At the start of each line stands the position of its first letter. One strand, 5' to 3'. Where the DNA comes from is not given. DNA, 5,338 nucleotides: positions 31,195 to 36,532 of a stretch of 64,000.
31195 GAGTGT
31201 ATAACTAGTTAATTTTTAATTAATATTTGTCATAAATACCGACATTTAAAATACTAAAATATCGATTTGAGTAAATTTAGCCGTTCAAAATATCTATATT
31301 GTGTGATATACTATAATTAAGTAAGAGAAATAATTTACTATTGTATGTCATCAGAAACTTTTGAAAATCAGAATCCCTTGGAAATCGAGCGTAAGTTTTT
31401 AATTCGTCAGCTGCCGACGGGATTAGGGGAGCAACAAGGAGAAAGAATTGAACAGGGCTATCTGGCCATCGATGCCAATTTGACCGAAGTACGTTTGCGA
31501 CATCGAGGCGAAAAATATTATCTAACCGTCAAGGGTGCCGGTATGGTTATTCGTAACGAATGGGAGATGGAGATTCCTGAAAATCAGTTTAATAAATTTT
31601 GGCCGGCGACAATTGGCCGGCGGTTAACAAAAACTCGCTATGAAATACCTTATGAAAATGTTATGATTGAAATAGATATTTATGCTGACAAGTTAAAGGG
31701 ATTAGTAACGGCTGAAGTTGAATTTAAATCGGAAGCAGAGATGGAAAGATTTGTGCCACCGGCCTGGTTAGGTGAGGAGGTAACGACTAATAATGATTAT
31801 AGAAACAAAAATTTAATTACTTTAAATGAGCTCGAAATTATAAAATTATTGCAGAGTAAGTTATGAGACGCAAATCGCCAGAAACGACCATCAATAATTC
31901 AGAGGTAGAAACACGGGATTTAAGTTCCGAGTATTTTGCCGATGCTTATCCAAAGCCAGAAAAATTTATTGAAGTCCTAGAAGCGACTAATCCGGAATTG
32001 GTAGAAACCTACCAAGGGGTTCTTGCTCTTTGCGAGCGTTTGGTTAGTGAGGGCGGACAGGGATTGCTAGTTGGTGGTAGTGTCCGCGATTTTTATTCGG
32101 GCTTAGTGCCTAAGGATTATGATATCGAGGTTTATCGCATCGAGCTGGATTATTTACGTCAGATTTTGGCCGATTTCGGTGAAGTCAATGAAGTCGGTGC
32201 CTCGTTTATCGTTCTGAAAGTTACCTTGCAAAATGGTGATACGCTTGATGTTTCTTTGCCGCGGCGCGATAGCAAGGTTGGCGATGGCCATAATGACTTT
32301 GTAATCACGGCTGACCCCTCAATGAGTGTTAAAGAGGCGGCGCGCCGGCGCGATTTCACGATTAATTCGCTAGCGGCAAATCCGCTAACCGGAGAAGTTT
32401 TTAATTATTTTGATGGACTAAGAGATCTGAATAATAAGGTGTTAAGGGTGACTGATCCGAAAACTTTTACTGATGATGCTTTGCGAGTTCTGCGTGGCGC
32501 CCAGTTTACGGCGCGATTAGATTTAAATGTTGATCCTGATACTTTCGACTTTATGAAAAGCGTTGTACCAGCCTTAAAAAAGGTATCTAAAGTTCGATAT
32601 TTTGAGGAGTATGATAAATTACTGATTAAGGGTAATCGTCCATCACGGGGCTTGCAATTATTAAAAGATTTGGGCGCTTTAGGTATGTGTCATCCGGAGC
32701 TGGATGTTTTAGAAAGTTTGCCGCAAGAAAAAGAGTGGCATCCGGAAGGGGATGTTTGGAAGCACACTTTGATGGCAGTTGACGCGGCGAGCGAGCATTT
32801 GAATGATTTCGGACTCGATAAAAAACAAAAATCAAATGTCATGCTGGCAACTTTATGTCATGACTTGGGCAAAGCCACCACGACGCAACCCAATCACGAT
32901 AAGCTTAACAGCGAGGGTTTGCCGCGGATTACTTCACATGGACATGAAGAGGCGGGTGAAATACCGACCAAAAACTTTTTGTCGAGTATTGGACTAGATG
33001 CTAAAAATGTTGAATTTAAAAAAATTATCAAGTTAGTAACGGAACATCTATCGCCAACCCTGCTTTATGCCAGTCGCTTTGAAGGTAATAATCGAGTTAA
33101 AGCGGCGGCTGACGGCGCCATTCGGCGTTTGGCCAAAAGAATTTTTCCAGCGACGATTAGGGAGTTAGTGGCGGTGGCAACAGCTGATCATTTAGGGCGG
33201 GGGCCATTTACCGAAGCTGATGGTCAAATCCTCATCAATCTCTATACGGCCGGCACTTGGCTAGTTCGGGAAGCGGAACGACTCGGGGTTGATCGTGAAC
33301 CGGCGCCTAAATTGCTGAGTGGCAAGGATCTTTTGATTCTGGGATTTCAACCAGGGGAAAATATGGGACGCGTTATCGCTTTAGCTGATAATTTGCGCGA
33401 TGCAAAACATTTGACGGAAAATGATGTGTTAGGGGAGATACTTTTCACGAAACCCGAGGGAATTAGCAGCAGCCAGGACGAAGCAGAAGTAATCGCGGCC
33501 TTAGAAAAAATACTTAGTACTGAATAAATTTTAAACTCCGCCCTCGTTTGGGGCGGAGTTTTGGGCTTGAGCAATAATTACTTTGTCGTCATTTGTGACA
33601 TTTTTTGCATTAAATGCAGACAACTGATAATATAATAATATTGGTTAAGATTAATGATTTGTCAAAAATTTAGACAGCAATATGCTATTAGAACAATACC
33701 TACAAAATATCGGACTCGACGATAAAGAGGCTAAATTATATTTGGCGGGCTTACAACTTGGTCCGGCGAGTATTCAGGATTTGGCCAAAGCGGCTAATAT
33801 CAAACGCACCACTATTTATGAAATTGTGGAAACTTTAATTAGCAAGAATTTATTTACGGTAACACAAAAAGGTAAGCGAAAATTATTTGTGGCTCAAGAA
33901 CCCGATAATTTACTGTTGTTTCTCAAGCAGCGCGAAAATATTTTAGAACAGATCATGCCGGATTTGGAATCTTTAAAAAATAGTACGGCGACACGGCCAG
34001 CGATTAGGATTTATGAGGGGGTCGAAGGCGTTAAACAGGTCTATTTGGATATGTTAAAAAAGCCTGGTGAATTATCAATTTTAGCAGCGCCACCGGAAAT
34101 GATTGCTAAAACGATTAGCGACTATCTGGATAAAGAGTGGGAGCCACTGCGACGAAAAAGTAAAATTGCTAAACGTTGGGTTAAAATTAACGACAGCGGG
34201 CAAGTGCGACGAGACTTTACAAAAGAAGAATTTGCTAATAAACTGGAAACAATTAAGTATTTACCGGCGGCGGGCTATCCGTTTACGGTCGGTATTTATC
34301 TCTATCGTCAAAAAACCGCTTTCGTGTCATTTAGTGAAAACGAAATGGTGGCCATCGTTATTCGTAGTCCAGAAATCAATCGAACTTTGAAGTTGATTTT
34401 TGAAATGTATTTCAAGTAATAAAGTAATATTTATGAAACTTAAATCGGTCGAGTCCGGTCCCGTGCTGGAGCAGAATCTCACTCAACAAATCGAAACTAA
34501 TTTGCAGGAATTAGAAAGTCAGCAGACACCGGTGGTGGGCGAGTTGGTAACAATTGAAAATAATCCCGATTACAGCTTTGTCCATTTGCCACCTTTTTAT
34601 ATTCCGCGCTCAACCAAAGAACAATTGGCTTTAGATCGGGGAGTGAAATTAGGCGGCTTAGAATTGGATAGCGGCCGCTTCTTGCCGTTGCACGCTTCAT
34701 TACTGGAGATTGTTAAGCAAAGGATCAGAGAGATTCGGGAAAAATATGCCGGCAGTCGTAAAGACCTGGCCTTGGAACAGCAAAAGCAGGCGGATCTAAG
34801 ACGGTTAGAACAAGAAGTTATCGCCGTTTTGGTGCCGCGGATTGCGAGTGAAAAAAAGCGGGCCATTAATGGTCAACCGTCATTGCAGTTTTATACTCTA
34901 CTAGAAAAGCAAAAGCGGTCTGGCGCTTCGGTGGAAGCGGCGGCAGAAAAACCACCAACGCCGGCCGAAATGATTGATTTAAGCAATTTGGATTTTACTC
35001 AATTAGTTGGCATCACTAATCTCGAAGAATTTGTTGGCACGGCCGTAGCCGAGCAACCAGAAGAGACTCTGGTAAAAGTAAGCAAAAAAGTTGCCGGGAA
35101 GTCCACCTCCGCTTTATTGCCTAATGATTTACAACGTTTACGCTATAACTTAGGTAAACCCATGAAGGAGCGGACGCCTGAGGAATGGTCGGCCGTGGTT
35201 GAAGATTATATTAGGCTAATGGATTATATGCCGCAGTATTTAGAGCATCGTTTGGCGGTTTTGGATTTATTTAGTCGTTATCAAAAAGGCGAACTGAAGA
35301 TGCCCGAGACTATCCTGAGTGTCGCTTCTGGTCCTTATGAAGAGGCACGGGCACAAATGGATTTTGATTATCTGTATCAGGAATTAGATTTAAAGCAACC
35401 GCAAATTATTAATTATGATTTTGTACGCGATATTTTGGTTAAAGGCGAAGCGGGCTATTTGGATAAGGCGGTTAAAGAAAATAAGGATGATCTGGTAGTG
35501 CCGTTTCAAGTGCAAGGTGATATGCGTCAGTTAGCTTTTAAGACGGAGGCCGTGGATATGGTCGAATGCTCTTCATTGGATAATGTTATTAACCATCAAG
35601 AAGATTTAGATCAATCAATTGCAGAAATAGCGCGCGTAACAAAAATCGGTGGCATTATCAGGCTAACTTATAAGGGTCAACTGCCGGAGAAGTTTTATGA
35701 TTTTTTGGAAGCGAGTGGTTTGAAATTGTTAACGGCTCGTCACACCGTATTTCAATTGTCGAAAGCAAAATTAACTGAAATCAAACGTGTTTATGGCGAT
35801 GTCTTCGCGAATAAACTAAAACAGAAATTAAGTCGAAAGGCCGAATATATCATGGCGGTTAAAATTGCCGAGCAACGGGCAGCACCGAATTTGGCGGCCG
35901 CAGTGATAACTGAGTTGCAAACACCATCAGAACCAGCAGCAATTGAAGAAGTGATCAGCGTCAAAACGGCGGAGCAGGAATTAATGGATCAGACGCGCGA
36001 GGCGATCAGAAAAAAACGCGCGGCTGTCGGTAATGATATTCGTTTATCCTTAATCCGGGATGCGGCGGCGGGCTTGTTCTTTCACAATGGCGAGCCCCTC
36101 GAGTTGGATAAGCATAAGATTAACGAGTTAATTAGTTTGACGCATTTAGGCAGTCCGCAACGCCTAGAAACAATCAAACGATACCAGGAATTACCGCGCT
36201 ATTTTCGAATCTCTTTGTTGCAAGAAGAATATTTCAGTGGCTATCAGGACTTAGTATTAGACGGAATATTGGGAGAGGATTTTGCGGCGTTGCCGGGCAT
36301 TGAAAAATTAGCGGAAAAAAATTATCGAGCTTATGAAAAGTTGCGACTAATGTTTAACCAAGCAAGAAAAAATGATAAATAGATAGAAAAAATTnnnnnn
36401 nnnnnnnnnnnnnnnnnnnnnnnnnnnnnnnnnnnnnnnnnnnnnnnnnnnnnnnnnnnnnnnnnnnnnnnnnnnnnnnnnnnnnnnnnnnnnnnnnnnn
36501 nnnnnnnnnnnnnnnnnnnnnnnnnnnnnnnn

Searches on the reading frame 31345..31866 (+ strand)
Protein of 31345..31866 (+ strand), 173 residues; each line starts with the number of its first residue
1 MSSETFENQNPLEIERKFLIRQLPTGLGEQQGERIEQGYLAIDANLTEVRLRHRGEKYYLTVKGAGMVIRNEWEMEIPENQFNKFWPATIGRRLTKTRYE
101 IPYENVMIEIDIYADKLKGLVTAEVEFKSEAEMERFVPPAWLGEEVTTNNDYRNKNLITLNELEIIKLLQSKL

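Call 9: search_protein_families(library=pfam, proteins=[window:31345-31866:+], max_evalue=0.001)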
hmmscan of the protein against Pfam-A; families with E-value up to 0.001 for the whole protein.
window:31345-31866:+ (173 aa): 1 family
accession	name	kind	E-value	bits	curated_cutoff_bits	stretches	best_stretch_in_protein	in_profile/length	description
PF01928.26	CYTH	-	3.1e-09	37.3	23.2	1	12-145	2-159/179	CYTH domain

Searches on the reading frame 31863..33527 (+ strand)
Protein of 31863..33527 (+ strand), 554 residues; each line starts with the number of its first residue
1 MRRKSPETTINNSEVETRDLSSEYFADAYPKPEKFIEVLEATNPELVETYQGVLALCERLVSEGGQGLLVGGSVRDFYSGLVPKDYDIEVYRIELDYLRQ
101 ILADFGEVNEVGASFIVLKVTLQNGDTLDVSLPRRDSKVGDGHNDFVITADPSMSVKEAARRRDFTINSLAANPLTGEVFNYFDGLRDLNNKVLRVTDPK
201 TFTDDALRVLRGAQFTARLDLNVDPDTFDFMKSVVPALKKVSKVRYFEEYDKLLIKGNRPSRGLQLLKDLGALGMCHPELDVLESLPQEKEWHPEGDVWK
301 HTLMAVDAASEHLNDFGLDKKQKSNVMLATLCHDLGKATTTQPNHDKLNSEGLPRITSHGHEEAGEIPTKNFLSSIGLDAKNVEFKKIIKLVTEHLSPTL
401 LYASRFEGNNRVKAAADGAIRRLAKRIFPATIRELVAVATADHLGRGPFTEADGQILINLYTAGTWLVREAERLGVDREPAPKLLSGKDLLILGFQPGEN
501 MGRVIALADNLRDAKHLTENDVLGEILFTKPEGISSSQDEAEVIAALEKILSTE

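Call 9: search_protein_families(library=pfam, proteins=[window:31863-33527:+], max_evalue=0.001)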
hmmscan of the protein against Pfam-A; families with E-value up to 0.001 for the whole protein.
window:31863-33527:+ (554 aa): 3 families
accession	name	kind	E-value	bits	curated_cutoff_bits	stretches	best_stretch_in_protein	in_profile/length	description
PF01743.26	PolyA_pol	-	1.1e-17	65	23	1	69-195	3-126/126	Poly A polymerase head domain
PF12627.12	PolyA_pol_RNAbd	-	5.6e-10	39.3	22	1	221-281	2-61/64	Probable RNA and SrmB- binding site of polymerase A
PF01966.28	HD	-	8.5e-06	26.5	22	1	298-400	1-90/116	HD domain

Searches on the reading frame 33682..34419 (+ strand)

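Call 9: search_protein_families(library=pfam, proteins=[window:33682-34419:+], max_evalue=0.001)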
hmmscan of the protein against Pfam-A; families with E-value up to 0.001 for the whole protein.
window:33682-34419:+ (245 aa): 2 families
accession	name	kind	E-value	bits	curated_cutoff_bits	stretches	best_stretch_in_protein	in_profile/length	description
PF01978.25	TrmB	-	7.3e-13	48.6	25.6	1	7-74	1-67/68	Sugar-specific transcriptional regulator TrmB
PF05491.19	RuvB_C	-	0.00015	22.1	24.7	1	11-66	3-61/72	RuvB C-terminal winged helix domain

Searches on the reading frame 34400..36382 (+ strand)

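Call 9: search_protein_families(library=pfam, proteins=[window:34400-36382:+], max_evalue=0.001)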
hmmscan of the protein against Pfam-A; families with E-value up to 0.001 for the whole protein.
window:34400-36382:+ (660 aa): 3 families
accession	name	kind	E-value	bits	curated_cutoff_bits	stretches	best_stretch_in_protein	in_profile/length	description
PF08241.18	Methyltransf_11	-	2e-07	32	21.2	1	359-420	36-93/95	Methyltransferase domain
PF13649.12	Methyltransf_25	-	9.6e-05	23.4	27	1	353-418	33-97/97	Methyltransferase domain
PF13847.12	Methyltransf_31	-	0.00096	19.3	27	0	372-434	60-124/145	Methyltransferase domain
